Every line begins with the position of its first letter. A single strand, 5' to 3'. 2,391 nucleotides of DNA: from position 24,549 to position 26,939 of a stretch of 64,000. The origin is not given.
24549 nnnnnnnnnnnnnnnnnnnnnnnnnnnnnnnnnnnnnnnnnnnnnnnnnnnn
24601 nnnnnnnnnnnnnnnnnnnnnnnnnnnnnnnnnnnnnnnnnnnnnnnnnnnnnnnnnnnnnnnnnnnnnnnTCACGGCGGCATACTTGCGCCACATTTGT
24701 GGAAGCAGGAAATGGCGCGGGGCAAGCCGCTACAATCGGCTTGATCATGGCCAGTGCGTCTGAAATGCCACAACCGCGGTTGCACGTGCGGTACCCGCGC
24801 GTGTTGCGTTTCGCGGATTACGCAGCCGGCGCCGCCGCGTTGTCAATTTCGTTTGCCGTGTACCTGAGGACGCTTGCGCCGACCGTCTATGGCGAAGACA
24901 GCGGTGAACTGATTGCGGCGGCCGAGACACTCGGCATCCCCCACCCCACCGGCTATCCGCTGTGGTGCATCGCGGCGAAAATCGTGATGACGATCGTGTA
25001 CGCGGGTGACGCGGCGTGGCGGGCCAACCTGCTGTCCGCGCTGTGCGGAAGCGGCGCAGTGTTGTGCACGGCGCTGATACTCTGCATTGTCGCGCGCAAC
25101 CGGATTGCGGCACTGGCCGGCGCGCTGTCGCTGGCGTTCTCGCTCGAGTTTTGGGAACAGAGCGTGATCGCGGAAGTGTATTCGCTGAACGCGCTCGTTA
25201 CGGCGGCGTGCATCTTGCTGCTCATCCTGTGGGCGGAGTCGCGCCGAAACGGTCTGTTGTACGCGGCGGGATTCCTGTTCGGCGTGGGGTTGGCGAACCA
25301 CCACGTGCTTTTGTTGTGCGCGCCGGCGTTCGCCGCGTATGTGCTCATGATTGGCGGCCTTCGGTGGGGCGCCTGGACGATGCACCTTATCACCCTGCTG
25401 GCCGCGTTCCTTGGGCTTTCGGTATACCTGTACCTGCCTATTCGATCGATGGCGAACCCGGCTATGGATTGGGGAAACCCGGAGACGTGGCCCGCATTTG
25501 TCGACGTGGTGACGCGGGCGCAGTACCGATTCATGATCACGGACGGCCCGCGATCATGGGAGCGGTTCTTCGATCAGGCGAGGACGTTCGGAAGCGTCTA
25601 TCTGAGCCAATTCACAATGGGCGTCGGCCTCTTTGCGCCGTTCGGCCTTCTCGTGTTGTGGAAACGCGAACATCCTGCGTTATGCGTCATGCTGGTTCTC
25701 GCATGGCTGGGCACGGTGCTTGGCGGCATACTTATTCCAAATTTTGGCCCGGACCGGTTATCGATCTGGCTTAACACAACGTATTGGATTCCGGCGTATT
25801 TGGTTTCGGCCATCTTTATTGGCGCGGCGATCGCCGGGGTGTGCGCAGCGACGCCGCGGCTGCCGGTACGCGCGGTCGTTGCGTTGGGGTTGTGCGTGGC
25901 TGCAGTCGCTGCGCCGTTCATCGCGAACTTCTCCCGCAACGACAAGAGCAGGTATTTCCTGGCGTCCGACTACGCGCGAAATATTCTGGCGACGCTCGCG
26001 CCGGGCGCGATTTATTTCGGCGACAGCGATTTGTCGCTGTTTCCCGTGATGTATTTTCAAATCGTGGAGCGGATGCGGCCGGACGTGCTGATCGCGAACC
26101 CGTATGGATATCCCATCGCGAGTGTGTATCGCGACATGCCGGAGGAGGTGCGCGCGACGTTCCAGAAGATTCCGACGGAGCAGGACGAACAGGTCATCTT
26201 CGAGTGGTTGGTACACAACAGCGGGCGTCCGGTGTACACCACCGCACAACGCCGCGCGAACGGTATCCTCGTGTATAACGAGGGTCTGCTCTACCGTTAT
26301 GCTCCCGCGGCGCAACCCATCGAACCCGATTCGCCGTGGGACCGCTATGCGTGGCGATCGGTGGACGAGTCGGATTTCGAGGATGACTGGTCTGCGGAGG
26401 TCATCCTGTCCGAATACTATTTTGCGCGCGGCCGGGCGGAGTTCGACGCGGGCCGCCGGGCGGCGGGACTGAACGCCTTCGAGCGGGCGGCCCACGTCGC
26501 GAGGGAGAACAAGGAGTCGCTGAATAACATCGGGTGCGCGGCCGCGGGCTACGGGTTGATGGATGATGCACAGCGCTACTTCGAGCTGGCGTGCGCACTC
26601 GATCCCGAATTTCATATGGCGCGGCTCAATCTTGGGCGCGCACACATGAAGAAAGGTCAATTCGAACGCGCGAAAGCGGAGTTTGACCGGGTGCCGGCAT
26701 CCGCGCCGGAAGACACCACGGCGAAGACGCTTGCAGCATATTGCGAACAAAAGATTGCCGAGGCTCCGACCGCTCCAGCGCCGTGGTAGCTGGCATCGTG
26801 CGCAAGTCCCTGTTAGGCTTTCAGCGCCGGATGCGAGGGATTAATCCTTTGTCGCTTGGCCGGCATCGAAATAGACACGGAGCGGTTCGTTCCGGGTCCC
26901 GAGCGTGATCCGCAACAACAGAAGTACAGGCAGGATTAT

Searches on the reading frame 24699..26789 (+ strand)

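Call 8: search_protein_families(library=pfam, proteins=[window:24699-26789:+], max_evalue=0.001)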
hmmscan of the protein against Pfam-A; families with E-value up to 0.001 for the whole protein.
window:24699-26789:+ (696 aa): 8 families
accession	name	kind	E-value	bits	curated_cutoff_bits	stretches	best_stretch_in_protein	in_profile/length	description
PF11028.14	TMEM260-like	-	1.1e-29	104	24.2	1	67-217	1-172/179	Protein O-mannosyl-transferase TMEM260-like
PF14559.12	TPR_19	-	4.9e-09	36.8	25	1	621-680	7-66/68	Tetratricopeptide repeat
PF07719.23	TPR_2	-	2.9e-08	33.7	27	0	643-664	5-26/34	Tetratricopeptide repeat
PF13181.12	TPR_8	-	5.1e-07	29.8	25.7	0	642-664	4-26/34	Tetratricopeptide repeat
PF13432.12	TPR_16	-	1e-06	29.5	32.7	1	619-672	11-64/65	Tetratricopeptide repeat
PF13231.12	PMT_2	-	1.6e-05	25.6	26.1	1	92-242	9-156/160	Dolichyl-phosphate-mannose-protein mannosyltransferase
PF00515.34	TPR_1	-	0.00012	22.2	27.8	0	607-638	3-34/34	Tetratricopeptide repeat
PF13428.12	TPR_14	-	0.00013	22.8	23.5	0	641-680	3-42/44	Tetratricopeptide repeat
